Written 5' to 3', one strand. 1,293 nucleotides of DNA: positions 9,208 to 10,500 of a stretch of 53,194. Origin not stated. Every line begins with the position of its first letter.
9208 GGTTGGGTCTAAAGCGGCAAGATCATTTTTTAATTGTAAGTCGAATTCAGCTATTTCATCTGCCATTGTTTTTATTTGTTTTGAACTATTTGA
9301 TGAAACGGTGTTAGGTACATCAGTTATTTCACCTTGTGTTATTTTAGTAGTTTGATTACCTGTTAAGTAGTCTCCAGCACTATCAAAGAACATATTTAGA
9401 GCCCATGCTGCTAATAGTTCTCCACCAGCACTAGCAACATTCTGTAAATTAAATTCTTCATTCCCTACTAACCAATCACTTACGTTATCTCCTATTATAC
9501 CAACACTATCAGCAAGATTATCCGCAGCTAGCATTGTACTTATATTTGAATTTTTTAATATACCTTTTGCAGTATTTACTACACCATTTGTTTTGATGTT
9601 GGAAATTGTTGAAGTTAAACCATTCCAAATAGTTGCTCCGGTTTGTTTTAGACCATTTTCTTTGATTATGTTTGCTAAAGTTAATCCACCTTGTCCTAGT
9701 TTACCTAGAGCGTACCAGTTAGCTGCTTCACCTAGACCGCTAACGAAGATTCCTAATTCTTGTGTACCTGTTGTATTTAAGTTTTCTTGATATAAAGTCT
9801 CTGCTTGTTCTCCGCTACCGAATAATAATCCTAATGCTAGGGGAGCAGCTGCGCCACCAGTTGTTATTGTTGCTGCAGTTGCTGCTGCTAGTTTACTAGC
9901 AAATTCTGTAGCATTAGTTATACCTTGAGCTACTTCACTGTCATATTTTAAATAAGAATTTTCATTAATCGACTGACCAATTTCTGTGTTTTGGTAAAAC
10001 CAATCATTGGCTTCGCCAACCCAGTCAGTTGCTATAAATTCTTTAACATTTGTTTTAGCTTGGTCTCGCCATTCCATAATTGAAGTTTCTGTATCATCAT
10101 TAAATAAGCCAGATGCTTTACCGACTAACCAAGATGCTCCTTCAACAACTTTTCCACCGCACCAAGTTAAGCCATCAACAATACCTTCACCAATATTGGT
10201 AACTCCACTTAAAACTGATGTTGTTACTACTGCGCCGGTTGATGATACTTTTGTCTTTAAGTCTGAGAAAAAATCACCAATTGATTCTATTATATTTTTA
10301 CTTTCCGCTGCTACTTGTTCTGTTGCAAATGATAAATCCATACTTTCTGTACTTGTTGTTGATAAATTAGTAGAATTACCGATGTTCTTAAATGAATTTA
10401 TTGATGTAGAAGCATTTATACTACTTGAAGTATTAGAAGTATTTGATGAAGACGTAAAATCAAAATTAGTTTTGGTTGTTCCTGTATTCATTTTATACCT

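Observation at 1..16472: Four-member polymorphic toxin family with a long shared N-terminal domain that is not a recognisable LXG domain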

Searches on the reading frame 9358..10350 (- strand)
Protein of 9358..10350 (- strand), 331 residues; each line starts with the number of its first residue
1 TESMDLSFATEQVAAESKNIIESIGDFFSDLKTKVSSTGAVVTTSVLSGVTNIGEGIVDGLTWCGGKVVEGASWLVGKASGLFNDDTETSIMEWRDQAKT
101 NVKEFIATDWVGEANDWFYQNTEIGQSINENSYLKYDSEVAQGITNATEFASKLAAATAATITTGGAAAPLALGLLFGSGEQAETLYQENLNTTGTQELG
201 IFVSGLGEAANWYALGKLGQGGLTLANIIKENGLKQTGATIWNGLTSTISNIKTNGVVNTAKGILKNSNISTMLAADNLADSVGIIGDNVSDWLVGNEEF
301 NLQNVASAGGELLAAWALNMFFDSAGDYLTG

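Call 53: predict_structure(alignment_id=A6)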
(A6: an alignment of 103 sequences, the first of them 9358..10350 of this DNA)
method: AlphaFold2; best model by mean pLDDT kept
length: 331 residues; sequences in the alignment: 103
mean_pLDDT: 75.8   pTM: 0.66
mean pLDDT of the five models: 75.8, 72.8, 70.2, 68.4, 67.1
residues with pLDDT >= 90: 81; 70-90: 142; 50-70: 76; < 50: 32
segments of 3 or more residues with pLDDT < 50: 1-6, 268-276, 281-283
pLDDT, mean of each block of 10 residues (from residue 1): 45 57 57 74 78 92 90 92 96 96 95 90 89 88 84 84 81 90 96 91 85 83 76 78 70 68 54 46 54 67 55 52 52 48
secondary structure, 60 per line:
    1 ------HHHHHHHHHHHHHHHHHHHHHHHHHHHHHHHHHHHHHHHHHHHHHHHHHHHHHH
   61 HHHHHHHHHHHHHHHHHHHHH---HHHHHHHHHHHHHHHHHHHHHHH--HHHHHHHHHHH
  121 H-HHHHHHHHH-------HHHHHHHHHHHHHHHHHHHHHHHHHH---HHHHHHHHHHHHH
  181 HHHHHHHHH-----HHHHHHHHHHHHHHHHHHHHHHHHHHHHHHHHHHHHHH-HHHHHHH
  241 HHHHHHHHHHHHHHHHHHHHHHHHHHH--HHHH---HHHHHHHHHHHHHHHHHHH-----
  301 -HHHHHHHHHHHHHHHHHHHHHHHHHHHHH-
elements in order: H7-81 H85-107 H110-121 H123-131 H139-164 H168-189 H195-232 H234-267 H270-273 H277-295 H302-330

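Call 56: fold_search(model_id=the predicted structure, library=pdb)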
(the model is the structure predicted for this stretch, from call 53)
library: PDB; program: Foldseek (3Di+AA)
matches with E <= 10: 234; with E <= 0.001: 0
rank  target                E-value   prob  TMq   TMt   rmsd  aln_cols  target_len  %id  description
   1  4ayt                  3.3e-01  0.20  0.16  0.11  24.8       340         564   12  STRUCTURE OF THE HUMAN MITOCHONDRIAL ABC TRANSPORTER, ABCB10 (released 2012-07-11)
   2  4ayx                  4.5e-01  0.13  0.13  0.09  24.3       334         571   12  STRUCTURE OF THE HUMAN MITOCHONDRIAL ABC TRANSPORTER, ABCB10 (ROD FORM B) (released 2012-07-11)
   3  8z9x_A                6.9e-01  0.16  0.19  0.13  21.2       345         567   11  Cryo-EM structure of Phytanoyl-CoA-bound human very long-chain fatty acid ABC transporter ABCD3 (released 2024-09-18)
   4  8rez_A                6.9e-01  0.13  0.16  0.11  21.0       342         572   12  BmrA E504-apo (released 2025-01-01)
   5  6raf_B                8.2e-01  0.13  0.16  0.10  22.4       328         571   12  Heterodimeric ABC exporter TmrAB in inward-facing narrow conformation under turnover conditions (released 2019-07-31)
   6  6pam_E                1.1e+00  0.11  0.16  0.10  24.4       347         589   11  Structure of a bacterial Atm1-family ABC transporter with MgADP bound (released 2020-06-24)
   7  8qoe_A                1.1e+00  0.13  0.19  0.13  23.4       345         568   11  Inward-facing conformation of the ABC transporter BmrA (released 2023-12-20)
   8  7jh5_A                1.2e+00  0.20  0.20  0.22  19.8       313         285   11  Co-LOCKR: de novo designed protein switch (released 2020-09-02)
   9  3qf4_B                1.2e+00  0.12  0.18  0.11  24.1       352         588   12  Crystal structure of a heterodimeric ABC transporter in its inward-facing conformation (released 2012-03-28)
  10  9g2t_B                1.2e+00  0.06  0.13  0.09  21.8       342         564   17  Cryo-EM structure of IrtAB 2xEQ, A256R_IrtB mutant in LMNG (released 2024-12-18)
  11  4q4h_B                1.3e+00  0.11  0.17  0.11  23.2       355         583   12  TM287/288 in its apo state (released 2014-07-16)
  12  9rcv_E                1.3e+00  0.10  0.16  0.10  31.0       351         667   11  Structure of the Human Peptide-Loading Complex Arrested by HCMV US6 (released 2025-12-03)
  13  3zdq                  1.3e+00  0.08  0.13  0.09  23.8       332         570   11  STRUCTURE OF THE HUMAN MITOCHONDRIAL ABC TRANSPORTER, ABCB10 (NUCLEOTIDE-FREE FORM) (released 2013-01-23)
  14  9cpc_3J               1.4e+00  0.12  0.17  0.15  43.7       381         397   10  Atomic model of porcine brain ventricles cilia doublet microtubule (48-nm periodicity) (released 2024-10-23)
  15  6bpl_B                1.4e+00  0.08  0.15  0.10  21.8       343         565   12  E. coli MsbA in complex with LPS and inhibitor G907 (released 2018-05-02)
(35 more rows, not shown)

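Call 111: search_dna_similar(query=window:9358-10350:-, collection=plasmids, mode=protein, max_evalue=0.001, max_rows=10)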
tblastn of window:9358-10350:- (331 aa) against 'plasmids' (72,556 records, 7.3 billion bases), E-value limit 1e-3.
No match.

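Call 112: search_dna_similar(query=window:9358-10350:-, collection=phages, mode=protein, max_evalue=0.001, max_rows=10)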
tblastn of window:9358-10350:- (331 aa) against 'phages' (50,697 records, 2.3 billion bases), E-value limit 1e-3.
No match.
